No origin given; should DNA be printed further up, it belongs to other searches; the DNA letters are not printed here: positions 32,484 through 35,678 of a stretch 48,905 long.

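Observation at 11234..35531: Contiguous cytoplasmic sulfane-sulfur-to-sulfate oxidation island: sensors, carriers, sHdr, PDO and a Soe-like enzyme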

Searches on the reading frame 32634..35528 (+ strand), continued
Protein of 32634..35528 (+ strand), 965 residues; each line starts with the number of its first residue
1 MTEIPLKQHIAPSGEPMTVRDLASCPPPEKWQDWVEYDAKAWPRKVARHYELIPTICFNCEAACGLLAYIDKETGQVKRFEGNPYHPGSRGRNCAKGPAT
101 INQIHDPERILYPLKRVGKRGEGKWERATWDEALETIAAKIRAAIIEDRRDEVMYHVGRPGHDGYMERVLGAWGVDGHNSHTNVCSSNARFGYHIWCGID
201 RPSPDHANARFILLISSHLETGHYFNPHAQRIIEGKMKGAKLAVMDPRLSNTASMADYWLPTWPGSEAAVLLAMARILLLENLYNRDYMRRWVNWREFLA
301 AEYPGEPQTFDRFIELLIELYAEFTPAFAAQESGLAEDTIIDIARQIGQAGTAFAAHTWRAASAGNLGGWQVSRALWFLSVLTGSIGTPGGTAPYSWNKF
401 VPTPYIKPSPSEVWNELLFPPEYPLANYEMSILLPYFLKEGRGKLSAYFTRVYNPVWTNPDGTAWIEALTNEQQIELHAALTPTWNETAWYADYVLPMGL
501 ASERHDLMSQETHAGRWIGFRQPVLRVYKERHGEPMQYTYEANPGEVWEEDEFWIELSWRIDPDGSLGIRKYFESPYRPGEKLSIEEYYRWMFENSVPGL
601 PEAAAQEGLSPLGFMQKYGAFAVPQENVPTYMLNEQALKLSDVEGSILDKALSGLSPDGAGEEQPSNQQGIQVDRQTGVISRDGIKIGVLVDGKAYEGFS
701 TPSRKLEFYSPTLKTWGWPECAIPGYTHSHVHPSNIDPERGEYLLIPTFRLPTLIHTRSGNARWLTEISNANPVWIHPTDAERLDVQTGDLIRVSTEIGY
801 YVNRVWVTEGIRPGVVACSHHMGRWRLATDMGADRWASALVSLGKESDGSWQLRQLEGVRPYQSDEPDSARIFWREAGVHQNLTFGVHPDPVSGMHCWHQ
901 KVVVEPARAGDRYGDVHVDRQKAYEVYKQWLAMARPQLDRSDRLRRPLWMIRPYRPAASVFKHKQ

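Call 24: get_annotated_region(hit=H2, flank=10000)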
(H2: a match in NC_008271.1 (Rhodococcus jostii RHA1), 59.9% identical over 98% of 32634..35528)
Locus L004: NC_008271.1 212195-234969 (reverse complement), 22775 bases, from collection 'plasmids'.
description: Rhodococcus jostii RHA1 plasmid pRHL3, complete sequence
organism: Rhodococcus jostii RHA1 (NCBI taxid 101510)
taxonomy: Bacteria; Actinomycetota; Actinomycetes; Mycobacteriales; Nocardiaceae; Rhodococcus; Rhodococcus jostii; Rhodococcus jostii RHA1
host: -; source: -; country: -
typing (MOB-suite, as given by PLSDB): mobilizable; replicon rep_cluster_313; relaxase MOBP
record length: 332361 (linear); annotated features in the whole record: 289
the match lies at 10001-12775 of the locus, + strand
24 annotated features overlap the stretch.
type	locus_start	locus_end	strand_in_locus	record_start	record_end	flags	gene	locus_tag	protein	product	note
CDS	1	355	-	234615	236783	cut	-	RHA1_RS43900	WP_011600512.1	MMPL family transporter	-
CDS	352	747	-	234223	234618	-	-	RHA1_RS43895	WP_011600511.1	rhodanese-like domain-containing protein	-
CDS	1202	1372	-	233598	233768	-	-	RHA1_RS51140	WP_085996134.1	hypothetical protein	-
CDS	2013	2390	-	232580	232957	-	-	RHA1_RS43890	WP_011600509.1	carboxymuconolactone decarboxylase family protein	-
CDS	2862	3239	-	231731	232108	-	trxA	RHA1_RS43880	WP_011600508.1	thioredoxin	-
CDS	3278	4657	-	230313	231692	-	-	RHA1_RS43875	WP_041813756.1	MBL fold metallo-hydrolase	-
CDS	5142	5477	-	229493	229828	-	-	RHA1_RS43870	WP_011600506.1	metalloregulator ArsR/SmtB family transcription factor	GO:0006355 - regulation of DNA-templated transcription [Evidence IEA]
CDS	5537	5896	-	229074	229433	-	-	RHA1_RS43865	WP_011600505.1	DUF202 domain-containing protein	-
CDS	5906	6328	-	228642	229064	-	-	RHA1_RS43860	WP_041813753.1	DUF202 domain-containing protein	-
CDS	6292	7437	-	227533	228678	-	-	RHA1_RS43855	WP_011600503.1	MBL fold metallo-hydrolase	-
CDS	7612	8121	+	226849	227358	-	-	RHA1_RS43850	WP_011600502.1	DsrE/DsrF/DrsH-like family protein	-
CDS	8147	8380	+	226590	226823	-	-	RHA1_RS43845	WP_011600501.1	sulfurtransferase TusA family protein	-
CDS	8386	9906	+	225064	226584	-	-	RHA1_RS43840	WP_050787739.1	4Fe-4S dicluster domain-containing protein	-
CDS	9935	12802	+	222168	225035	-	-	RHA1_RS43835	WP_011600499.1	molybdopterin-dependent oxidoreductase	-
CDS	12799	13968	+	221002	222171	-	-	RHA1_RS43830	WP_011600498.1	Mrp/NBP35 family ATP-binding protein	-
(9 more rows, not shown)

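Call 28: get_annotated_region(hit=H8, flank=8000)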
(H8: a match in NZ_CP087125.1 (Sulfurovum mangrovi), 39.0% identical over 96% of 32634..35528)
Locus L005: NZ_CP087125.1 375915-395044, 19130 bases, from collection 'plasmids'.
description: Sulfurovum mangrovi strain ST1-3 plasmid unnamed
organism: Sulfurovum mangrovi (NCBI taxid 2893889)
taxonomy: Bacteria; Campylobacterota; Epsilonproteobacteria; Campylobacterales; Sulfurovaceae; Sulfurovum; Sulfurovum mangrovi
host: -; source: Mangrove sediment,mangrove sediment; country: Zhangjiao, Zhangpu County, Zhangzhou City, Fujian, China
typing (MOB-suite, as given by PLSDB): non-mobilizable
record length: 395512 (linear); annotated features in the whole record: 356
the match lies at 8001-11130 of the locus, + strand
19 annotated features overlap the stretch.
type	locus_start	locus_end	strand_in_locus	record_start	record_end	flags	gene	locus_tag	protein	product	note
CDS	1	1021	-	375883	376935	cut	-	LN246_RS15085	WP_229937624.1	type IV pilus twitching motility protein PilT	GO:0043107 - type IV pilus-dependent motility [Evidence IEA]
CDS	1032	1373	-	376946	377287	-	-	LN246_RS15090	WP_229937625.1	arsenate reductase family protein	-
CDS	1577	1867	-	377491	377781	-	gatC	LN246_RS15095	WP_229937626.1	Asp-tRNA(Asn)/Glu-tRNA(Gln) amidotransferase subunit GatC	GO:0006424 - glutamyl-tRNA aminoacylation [Evidence IEA]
CDS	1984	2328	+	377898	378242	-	-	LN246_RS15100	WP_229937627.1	ferredoxin-thioredoxin reductase catalytic domain-containing protein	-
CDS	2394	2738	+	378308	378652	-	-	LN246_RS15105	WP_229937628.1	rhodanese-like domain-containing protein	-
CDS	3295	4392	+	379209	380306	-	dapE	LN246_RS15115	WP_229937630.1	succinyl-diaminopimelate desuccinylase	GO:0009089 - lysine biosynthetic process via diaminopimelate [Evidence IEA]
CDS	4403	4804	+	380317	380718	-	-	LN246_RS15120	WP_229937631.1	thioredoxin family protein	-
CDS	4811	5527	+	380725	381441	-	-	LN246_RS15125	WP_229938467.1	histidine kinase dimerization/phospho-acceptor domain-containing protein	GO:0007165 - signal transduction [Evidence IEA]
CDS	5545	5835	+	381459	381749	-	-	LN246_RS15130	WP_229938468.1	sensor histidine kinase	-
CDS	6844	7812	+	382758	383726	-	nrfD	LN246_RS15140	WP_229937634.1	NrfD/PsrC family molybdoenzyme membrane anchor subunit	-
CDS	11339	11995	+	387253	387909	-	-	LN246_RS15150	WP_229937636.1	molecular chaperone TorD family protein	-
CDS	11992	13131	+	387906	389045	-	-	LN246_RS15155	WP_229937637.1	4Fe-4S dicluster domain-containing protein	-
CDS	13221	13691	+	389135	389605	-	-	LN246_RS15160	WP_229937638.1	hypothetical protein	-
CDS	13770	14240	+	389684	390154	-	-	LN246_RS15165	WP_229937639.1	hypothetical protein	-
CDS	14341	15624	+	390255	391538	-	-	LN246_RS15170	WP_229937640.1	malic enzyme-like NAD(P)-binding protein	-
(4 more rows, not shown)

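Call 29: get_annotated_region(hit=H5, flank=8000)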
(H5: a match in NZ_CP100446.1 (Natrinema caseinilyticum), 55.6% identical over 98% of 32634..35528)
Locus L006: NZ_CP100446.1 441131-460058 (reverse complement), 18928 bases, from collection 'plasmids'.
description: Natrinema caseinilyticum strain ZJ2 plasmid unnamed1, complete sequence
organism: Natrinema caseinilyticum (NCBI taxid 2961570)
taxonomy: Archaea; Euryarchaeota; Halobacteria; Halobacteriales; Natrialbaceae; Natrinema; Natrinema caseinilyticum
host: -; source: marine sediment,sediment; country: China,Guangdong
typing (MOB-suite, as given by PLSDB): non-mobilizable
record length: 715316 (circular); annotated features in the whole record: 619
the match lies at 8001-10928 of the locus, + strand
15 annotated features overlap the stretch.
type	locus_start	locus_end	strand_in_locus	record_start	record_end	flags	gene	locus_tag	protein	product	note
CDS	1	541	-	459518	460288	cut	-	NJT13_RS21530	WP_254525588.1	IclR family transcriptional regulator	GO:0006355 - regulation of DNA-templated transcription [Evidence IEA]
CDS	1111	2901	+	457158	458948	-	-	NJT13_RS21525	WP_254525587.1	bifunctional metallophosphatase/5'-nucleotidase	-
CDS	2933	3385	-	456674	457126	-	-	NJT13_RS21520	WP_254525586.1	universal stress protein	-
CDS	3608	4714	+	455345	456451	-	-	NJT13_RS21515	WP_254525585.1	rhodanese-like domain-containing protein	-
CDS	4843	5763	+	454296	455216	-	-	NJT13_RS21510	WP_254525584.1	sulfite exporter TauE/SafE family protein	GO:0006810 - transport [Evidence IEA]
CDS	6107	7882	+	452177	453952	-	-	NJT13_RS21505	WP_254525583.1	4Fe-4S dicluster domain-containing protein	-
CDS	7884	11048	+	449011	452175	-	-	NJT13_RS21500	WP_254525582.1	molybdopterin-dependent oxidoreductase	-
CDS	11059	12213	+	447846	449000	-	-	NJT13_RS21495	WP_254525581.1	Mrp/NBP35 family ATP-binding protein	-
CDS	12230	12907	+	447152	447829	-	-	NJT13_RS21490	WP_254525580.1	molybdenum cofactor guanylyltransferase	-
CDS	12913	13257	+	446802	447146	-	-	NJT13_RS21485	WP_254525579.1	DUF5828 family protein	-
CDS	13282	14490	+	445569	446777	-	-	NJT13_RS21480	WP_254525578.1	inorganic phosphate transporter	GO:0006817 - phosphate ion transport [Evidence IEA]; GO:0055085 - transmembrane transport [Evidence IEA]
CDS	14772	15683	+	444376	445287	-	-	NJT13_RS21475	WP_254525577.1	ArsR family transcriptional regulator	-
CDS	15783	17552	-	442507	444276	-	-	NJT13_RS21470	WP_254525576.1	hypothetical protein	-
CDS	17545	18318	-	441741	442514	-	-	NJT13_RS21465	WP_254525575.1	ABC transporter ATP-binding protein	-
CDS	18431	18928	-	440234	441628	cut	-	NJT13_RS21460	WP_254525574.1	hypothetical protein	-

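Call 31: find_related_loci(query=A1, collection=genome_contigs, flank=10000)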
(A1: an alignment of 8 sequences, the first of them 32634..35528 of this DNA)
Query A1 (965 aa) in genome_contigs; peptide patterns used: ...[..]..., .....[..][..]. (x = any residue, [..] = any of these).
599 stretches matched a pattern (row limit reached: there are more); 593 encode a relative of the query (tblastn E <= 1e-3); the best 80 are kept; 80 distinct loci.
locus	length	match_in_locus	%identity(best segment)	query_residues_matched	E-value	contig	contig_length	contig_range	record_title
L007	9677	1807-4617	82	1-962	0e+0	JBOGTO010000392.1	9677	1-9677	MAG: Ktedonobacteraceae bacterium isolate TC-B4_metabat2.bin.17 k127_98864, whole genome shotgun sequence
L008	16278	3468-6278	81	1-962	0e+0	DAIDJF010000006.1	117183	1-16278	MAG TPA_asm: Ktedonobacterales bacterium isolate clean17 NODE_6_length_117183_cov_4.834722, whole genome shotgun sequenc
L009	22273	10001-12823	82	1-964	0e+0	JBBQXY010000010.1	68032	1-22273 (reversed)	MAG: Ktedonobacterales bacterium isolate Co_metawrap_2139 Cmw_2139_k141_6620783_length_68032_cov_29.9966, whole genome s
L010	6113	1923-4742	79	1-965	0e+0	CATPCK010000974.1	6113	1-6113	MAG: uncultured Ktedonobacteraceae bacterium isolate S106_Bin_5 genome assembly, contig: S106_000000017460, whole genome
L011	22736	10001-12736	65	22-962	0e+0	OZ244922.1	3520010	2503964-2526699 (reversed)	MAG: Chloroflexota bacterium isolate ead8ffbb-32b5-46cb-8623-33c4fc8e8bc9 genome assembly, chromosome: 1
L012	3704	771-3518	65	22-962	0e+0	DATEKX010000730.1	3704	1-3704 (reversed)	MAG TPA_asm: Blastocatellia bacterium isolate SMAG_U8901 k141_122541, whole genome shotgun sequence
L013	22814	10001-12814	65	1-961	0e+0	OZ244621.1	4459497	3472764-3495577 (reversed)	MAG: uncultured Candidatus Binatia bacterium isolate 8f9fbfc1-36b4-40f3-a05a-ee2ffc03c637 genome assembly, chromosome: 1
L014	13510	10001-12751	65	21-961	0e+0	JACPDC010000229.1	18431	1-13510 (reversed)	MAG: Deltaproteobacteria bacterium isolate NC_groundwater_299_Ag_B-0.1um_60_15 S7_GD2017_3_B1_scaffold_3410, whole genom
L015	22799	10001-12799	64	3-961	0e+0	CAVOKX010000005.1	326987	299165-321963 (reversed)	MAG: uncultured Acidobacteriota bacterium isolate MFD00008.bin.1.215 genome assembly, contig: contig_22944, whole genome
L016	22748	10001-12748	65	22-961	0e+0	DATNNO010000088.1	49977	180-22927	MAG TPA_asm: Terriglobales bacterium isolate SMAG_U11507 k141_367752, whole genome shotgun sequence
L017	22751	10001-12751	64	16-961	0e+0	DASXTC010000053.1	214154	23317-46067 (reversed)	MAG TPA_asm: Candidatus Polarisedimenticolia bacterium isolate SMAG_U4682 k141_803715, whole genome shotgun sequence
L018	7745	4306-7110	63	16-961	0e+0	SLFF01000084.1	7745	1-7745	MAG: Thermomicrobiaceae bacterium isolate CSSed162cmB_603 CSSed16-2cmB-41513, whole genome shotgun sequence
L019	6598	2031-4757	64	22-961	0e+0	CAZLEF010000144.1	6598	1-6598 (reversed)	MAG TPA_asm: uncultured Lewinella sp. isolate SRP329715_co2_34 genome assembly, contig: NODE_20163_length_6598_cov_8.700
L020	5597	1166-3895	64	22-961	0e+0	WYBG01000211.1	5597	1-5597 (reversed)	MAG: Deltaproteobacteria bacterium isolate PRO9 k127_173654, whole genome shotgun sequence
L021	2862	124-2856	64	21-961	0e+0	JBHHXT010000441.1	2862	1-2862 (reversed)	MAG: bacterium isolate D_1_bin.22 NODE_28642_length_2862_cov_22.356608, whole genome shotgun sequence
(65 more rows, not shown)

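Call 48: search_protein_families(library=pfam, proteins=[L002:5739-6581:-], max_evalue=0.01)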
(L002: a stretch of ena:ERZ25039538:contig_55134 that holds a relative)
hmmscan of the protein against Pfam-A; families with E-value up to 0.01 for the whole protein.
L002:5739-6581:- (281 aa): 1 family
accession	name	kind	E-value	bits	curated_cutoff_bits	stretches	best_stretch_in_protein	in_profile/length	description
PF01925.25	TauE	-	2.5e-46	158.7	32.6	1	12-272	2-237/237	Sulfite exporter TauE/SafE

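Call 57: search_protein_representatives(protein=window:32634-35528:+)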
Query: 965 residues. Proteins with E-value up to 0.001 (for the whole library): 13184; up to 1e-10: 6098; up to 1e-30: 1217. The best 150 are listed.
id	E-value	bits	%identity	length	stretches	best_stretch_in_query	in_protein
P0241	0.0e+00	1226.2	61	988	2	23-625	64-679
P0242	9.3e-249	844.7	68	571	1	22-529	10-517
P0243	3.7e-237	806.2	52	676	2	255-627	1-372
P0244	1.7e-236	804.1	49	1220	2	15-628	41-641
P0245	2.8e-231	786.8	42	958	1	21-961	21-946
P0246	2.1e-212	724.3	64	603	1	5-483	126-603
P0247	2.9e-207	707.3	48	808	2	14-625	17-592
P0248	3.3e-200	683.9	46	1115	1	22-962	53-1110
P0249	2.4e-181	621.5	63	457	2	688-961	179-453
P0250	5.6e-157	540.8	54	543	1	121-624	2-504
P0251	1.3e-156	539.5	44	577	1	52-612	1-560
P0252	2.7e-154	531.9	60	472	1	71-446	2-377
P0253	9.5e-152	523.5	61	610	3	154-521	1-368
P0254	1.1e-143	496.8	69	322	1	22-318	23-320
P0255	4.6e-143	494.7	63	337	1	245-581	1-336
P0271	3.1e-122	425.8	35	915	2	36-558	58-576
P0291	1.7e-108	380.3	35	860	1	52-934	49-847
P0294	3.9e-104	365.8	35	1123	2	17-826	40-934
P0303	3.3e-101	356.2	35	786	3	46-527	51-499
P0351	4.9e-84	299.3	35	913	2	50-528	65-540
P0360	5.1e-82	292.6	36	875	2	47-524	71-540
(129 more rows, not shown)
